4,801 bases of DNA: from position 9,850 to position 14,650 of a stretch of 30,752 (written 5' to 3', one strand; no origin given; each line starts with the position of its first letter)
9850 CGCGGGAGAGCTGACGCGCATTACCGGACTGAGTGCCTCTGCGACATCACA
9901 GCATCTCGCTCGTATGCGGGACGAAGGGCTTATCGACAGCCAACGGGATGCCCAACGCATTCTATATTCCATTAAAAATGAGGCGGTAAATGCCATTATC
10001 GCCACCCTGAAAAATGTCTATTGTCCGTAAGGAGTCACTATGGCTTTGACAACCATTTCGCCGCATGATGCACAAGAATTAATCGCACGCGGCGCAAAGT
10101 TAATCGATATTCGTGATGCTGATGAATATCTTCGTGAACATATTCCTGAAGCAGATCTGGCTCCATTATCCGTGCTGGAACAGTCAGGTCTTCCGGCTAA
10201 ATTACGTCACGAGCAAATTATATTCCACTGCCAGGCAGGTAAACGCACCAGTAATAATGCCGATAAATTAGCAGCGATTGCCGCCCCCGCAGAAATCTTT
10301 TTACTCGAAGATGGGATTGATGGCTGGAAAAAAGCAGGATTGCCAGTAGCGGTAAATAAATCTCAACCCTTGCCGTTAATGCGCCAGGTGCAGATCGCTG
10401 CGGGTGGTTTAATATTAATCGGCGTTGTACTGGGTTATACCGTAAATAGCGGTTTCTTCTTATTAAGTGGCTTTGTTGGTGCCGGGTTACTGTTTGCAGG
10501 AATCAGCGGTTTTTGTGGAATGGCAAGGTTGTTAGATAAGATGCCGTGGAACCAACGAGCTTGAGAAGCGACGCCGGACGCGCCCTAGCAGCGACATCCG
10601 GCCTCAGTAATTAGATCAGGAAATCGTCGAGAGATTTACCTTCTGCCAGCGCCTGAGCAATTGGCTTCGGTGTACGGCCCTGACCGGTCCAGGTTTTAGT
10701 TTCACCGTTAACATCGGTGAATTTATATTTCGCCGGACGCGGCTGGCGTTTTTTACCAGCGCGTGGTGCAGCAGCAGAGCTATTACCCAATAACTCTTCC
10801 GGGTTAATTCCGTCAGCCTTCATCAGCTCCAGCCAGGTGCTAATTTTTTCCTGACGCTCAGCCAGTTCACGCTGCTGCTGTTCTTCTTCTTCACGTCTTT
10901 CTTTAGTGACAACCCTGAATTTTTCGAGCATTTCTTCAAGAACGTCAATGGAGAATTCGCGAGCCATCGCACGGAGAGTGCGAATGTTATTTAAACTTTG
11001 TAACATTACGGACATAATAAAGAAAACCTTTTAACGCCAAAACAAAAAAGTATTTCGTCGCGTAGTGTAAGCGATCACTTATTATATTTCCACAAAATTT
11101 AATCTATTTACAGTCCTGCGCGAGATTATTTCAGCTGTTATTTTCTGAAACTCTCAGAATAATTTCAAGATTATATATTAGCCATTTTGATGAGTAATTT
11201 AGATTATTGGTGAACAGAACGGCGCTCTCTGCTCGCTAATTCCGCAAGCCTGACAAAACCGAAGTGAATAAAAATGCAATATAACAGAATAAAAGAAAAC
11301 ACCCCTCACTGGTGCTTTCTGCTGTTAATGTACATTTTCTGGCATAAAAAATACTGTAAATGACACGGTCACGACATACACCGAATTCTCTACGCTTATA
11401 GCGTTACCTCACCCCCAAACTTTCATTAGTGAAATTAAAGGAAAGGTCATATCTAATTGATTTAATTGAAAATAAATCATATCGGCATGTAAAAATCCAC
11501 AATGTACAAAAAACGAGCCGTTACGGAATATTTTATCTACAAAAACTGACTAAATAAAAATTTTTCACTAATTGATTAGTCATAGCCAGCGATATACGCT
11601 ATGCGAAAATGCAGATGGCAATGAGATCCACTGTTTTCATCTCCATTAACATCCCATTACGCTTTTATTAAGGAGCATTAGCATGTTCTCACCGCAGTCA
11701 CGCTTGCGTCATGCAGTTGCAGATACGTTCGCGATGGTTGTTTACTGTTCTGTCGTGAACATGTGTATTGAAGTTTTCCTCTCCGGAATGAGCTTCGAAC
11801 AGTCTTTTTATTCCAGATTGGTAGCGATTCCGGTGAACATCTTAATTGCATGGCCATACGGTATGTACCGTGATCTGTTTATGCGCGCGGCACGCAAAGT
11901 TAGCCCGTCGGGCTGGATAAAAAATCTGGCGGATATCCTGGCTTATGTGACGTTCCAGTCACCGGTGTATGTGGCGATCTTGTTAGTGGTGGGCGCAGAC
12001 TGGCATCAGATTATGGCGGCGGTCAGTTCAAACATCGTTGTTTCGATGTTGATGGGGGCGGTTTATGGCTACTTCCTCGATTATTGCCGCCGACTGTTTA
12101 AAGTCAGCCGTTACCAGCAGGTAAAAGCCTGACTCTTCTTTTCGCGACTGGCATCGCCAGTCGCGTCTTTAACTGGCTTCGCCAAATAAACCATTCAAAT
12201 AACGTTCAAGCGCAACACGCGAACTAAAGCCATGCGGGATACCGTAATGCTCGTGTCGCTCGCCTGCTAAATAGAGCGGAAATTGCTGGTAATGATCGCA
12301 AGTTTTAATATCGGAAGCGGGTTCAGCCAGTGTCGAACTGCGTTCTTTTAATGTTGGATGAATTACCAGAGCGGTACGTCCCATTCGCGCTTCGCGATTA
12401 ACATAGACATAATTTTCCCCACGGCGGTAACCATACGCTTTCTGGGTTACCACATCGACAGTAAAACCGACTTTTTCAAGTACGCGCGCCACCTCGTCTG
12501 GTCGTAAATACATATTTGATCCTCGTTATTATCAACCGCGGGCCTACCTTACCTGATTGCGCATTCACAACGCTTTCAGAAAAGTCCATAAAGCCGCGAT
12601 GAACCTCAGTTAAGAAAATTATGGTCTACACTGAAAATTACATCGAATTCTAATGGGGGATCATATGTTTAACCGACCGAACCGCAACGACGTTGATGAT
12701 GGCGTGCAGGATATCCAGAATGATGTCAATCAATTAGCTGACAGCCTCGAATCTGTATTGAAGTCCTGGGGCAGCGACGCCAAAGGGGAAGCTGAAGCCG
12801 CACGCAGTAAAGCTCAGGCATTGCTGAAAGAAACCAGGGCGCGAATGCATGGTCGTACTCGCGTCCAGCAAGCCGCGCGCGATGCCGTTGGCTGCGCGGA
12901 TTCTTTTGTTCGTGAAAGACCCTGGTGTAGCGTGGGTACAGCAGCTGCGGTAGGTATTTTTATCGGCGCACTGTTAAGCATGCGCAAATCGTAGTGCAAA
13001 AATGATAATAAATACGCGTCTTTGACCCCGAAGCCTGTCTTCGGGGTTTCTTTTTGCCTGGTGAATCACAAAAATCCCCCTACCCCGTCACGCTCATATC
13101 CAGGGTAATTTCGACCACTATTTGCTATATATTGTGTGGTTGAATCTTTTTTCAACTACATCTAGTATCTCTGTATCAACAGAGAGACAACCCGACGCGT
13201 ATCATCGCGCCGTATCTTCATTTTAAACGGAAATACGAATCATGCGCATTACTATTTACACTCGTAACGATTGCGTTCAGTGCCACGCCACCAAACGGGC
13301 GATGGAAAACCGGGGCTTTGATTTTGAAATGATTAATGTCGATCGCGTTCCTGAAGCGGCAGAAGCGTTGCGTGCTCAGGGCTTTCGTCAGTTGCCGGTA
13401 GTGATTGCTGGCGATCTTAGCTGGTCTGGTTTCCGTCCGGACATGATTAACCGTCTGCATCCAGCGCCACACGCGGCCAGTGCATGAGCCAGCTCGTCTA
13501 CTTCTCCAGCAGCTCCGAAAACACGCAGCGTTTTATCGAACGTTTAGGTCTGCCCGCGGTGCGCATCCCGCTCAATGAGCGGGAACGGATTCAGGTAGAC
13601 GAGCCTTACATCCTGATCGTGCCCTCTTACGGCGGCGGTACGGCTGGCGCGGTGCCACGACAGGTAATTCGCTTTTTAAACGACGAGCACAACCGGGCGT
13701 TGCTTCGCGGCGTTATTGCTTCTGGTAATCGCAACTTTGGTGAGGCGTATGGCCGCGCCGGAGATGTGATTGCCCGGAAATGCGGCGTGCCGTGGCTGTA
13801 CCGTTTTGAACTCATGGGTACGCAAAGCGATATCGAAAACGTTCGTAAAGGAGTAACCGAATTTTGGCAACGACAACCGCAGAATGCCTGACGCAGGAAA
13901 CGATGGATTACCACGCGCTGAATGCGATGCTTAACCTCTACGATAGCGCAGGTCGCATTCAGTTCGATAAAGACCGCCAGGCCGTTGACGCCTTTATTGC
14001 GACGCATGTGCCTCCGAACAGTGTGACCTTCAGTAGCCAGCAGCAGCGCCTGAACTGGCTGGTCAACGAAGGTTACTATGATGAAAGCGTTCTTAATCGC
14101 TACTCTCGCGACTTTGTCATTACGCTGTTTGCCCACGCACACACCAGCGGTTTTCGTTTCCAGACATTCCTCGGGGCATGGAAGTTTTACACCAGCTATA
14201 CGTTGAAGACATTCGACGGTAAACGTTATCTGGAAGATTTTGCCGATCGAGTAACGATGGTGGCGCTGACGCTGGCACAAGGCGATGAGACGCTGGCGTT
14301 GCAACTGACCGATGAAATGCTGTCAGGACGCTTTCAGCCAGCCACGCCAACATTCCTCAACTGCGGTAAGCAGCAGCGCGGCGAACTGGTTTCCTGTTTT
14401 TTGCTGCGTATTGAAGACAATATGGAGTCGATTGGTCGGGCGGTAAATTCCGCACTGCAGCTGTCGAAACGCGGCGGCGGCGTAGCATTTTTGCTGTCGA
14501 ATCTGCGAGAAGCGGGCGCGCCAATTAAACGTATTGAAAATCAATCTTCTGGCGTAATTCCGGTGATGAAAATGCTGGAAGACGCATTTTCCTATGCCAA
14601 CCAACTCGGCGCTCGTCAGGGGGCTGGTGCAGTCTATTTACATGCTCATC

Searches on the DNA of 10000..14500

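Call 7: search_rna_families(source=window, start=10000, end=14500, threshold=evalue, max_evalue=10)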
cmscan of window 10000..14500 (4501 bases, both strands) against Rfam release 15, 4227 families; matches with E-value up to 10: 7.
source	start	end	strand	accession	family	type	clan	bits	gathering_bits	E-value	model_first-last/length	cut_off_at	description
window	12998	13024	-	RF00078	MicA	Gene; sRNA;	-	23.2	41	2.3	1-75/75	no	MicA sRNA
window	12963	13054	+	RF02837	anti-hemB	Gene; sRNA;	-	20.7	49.5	0.16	1-81/81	no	Burkholderia RNA 7 (anti-hemB)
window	12950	13058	+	RF01771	rnk_leader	Cis-reg; leader;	-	20.7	50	4.3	1-109/109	no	Enterobacteria rnk leader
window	12104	12206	+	RF01721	Pseudomon-groES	Cis-reg;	-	17.2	50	8.4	1-111/111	no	Pseudomon-groES RNA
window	10945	11172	+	RF01477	rli43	Gene; sRNA;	-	16.9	100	0.78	1-255/255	no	Listeria sRNA rli43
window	12576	12624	-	RF00184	PVX_3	Cis-reg;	-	15.2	42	9.6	1-54/54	no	Potato virus X cis-acting regulatory element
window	10572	10602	-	RF00382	DnaX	Cis-reg; frameshift_element;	-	14.7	35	9.6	32-62/65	no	DnaX ribosomal frameshifting element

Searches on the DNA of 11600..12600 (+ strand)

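Call 6: search_dna_similar(query=window:11600-12600:+, collection=ecoli_genomes, mode=near, max_rows=12, rows=spread)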
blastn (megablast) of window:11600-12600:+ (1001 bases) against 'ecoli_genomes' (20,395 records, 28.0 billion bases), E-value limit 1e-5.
Records with a match: 5422; places in all: 5425; records where one place covers at least 80% of the query: 5418.
Genomes with a match: 5422 of 5426; with a place that covers at least 80% of the query: 5418. Places per genome that has any: lowest 1, median 1, highest 2. On chromosomes: 5425 places; on plasmids: 0.
Best place of each record, by identity: >=99% 3521; 95-99% 1900; 90-95% 1.
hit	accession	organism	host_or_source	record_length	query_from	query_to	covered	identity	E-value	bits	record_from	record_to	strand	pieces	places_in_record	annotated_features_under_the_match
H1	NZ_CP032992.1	Escherichia coli strain W5-6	Jin River water W5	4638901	1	1001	100%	100.0%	0e+0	1849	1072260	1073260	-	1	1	alaE: L-alanine exporter AlaE | ygaC: DUF2002 family protein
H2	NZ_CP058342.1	Escherichia coli strain W60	Homo sapiens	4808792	1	1001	100%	99.9%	0e+0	1844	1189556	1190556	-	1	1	alaE: L-alanine exporter AlaE | ygaC: DUF2002 family protein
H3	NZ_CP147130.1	Escherichia coli strain KFu015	river water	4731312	1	1001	100%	99.9%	0e+0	1844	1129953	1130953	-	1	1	alaE: L-alanine exporter AlaE | ygaC: DUF2002 family protein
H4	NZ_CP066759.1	Escherichia coli O157:H7 strain ECP19-198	missing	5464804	1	1001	100%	99.8%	0e+0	1838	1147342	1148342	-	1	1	alaE: L-alanine exporter AlaE | ygaC: DUF2002 family protein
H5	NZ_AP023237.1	Escherichia coli strain F070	-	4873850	1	1001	100%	99.6%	0e+0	1827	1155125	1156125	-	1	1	alaE: L-alanine exporter AlaE | ygaC: DUF2002 family protein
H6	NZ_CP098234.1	Escherichia coli strain ZYB39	bovine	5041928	1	1001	100%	99.5%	0e+0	1821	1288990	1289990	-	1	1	alaE: L-alanine exporter AlaE | ygaC: DUF2002 family protein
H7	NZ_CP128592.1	Escherichia coli strain VG12A2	farm environment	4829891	1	1001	100%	99.4%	0e+0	1816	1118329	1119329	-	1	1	alaE: L-alanine exporter AlaE | ygaC: DUF2002 family protein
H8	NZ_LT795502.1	Escherichia coli strain KV7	Sus scrofa domestica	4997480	1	1001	100%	99.3%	0e+0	1810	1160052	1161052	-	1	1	alaE: L-alanine exporter AlaE | ygaC: DUF2002 family protein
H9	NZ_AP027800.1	Escherichia coli strain 2017.10.01CC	Homo sapiens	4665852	1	1001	100%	98.6%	0e+0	1772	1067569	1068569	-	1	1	alaE: L-alanine exporter AlaE | ygaC: DUF2002 family protein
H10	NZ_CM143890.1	Escherichia coli strain E25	Homo sapiens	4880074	1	1001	100%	98.5%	0e+0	1766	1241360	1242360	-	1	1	alaE: L-alanine exporter AlaE | ygaC: DUF2002 family protein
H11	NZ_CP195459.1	Escherichia coli strain 22AR0747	Homo sapiens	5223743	1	1001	100%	98.3%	0e+0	1755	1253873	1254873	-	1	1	alaE: L-alanine exporter AlaE | ygaC: DUF2002 family protein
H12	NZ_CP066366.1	Escherichia coli strain AR Bank #0346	Homo sapiens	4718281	635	1001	37%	100.0%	0e+0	678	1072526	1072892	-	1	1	DUF2002 family protein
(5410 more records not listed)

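Call 32: search_dna_similar(query=window:12136-12172:+, collection=ecoli_genomes, mode=distant, max_evalue=10, max_rows=8)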
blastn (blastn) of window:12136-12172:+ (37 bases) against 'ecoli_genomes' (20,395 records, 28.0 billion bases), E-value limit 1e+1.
Records with a match: 5421; places in all: 5421; records where one place covers at least 80% of the query: 5412.
Genomes with a match: 5421 of 5426; with a place that covers at least 80% of the query: 5412. Places per genome that has any: lowest 1, median 1, highest 1. On chromosomes: 5421 places; on plasmids: 0.
Best place of each record, by identity: >=99% 5371; 95-99% 50.
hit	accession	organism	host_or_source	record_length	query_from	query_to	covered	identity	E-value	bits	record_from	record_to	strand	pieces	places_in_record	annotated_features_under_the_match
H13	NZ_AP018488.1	Escherichia coli O157:H7 strain PV15-279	Homo sapiens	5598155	1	37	100%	100.0%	7e-10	68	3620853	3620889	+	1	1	ygaC: DUF2002 family protein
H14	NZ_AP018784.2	Escherichia coli strain SK1144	-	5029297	1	37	100%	100.0%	7e-10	68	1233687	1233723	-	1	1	ygaC: DUF2002 family protein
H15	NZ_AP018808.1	Escherichia coli strain E2865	Bos taurus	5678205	1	37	100%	100.0%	7e-10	68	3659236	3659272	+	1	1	ygaC: DUF2002 family protein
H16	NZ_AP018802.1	Escherichia coli strain E2863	Bos taurus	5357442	1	37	100%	100.0%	7e-10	68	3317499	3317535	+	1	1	ygaC: DUF2002 family protein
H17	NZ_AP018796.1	Escherichia coli strain E2855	Bos taurus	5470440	1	37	100%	100.0%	7e-10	68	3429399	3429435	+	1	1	ygaC: DUF2002 family protein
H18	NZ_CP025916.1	Escherichia coli strain 120899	Homo sapiens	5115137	1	37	100%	100.0%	7e-10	68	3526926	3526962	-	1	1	ygaC: DUF2002 family protein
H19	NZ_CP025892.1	Escherichia coli strain 503025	Homo sapiens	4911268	1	37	100%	100.0%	7e-10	68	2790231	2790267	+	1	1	ygaC: DUF2002 family protein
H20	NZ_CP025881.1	Escherichia coli strain 503440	Homo sapiens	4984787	1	37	100%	100.0%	7e-10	68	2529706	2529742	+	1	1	ygaC: DUF2002 family protein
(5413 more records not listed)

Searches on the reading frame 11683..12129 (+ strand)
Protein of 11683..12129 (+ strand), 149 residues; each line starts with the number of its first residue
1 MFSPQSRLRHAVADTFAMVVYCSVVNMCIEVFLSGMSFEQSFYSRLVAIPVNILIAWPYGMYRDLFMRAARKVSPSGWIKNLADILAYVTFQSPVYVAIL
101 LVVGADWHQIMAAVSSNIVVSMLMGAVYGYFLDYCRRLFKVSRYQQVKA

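Call 27: find_related_loci(query=window:11683-12129:+, collection=genome_contigs, flank=2500)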
Query window:11683-12129:+ (149 aa) in genome_contigs; peptide patterns used: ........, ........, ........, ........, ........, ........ (x = any residue, [..] = any of these).
174 stretches matched a pattern; 157 encode a relative of the query (tblastn E <= 1e-3); the best 80 are kept; 80 distinct loci.
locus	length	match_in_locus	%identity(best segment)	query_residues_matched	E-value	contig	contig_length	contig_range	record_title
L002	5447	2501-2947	99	1-149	8e-97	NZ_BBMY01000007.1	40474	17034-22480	Escherichia albertii NBRC 107761 = DSM 17582 strain NBRC 107761, whole genome shotgun sequence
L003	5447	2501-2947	97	1-149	3e-96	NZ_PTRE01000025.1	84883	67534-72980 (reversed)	Escherichia sp. MOD1-EC7003 MOD1-EC7003_25_length_84883_cov_113, whole genome shotgun sequence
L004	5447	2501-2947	95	1-149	2e-92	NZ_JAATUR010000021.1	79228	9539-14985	Escherichia coli strain SCPM-O-B-8794 21length=79228, whole genome shotgun sequence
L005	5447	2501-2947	94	1-149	2e-91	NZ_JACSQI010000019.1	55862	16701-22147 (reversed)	Escherichia whittamii strain Sa2BVA5 NODE_19_length_55862_cov_9.024075, whole genome shotgun sequence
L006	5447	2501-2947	90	1-149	7e-91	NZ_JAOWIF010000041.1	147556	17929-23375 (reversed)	Citrobacter sp. Cu233 234, whole genome shotgun sequence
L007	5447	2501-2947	89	1-149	5e-91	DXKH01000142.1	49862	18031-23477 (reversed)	MAG TPA_asm: Citrobacter sp. isolate HRGM_Genome_0066 HRGM_Genome_0066_142, whole genome shotgun sequence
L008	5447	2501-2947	93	1-149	3e-91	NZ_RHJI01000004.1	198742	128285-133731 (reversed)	Escherichia sp. E1V33 1V33_4_consensus, whole genome shotgun sequence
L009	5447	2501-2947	89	1-149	2e-90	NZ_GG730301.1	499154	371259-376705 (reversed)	Citrobacter youngae ATCC 29220 Scfld2, whole genome shotgun sequence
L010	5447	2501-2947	91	1-149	3e-90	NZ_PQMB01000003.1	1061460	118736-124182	Citrobacter amalonaticus strain S646 scaffold3.1, whole genome shotgun sequence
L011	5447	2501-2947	90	1-149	7e-90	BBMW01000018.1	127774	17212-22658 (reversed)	Citrobacter werkmanii NBRC 105721 DNA, contig: CIWKM18, whole genome shotgun sequence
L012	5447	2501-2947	90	1-149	7e-90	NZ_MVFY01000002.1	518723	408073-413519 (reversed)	Citrobacter portucalensis strain A60 A60_S7_L001_NODE_2_length_518723_cov_20.9124, whole genome shotgun sequence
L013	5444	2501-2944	90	1-148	7e-90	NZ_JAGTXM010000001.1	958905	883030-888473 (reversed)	Citrobacter amalonaticus strain ku-bf3 scaffold_0, whole genome shotgun sequence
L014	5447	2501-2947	90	1-149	1e-89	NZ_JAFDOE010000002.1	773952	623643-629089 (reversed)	Citrobacter sp. FP75 contig2, whole genome shotgun sequence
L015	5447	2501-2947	90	1-149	1e-89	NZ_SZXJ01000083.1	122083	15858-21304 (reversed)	Citrobacter sp. wls619 contig56, whole genome shotgun sequence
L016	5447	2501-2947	88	1-149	1e-89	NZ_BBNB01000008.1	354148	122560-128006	Citrobacter sedlakii NBRC 105722, whole genome shotgun sequence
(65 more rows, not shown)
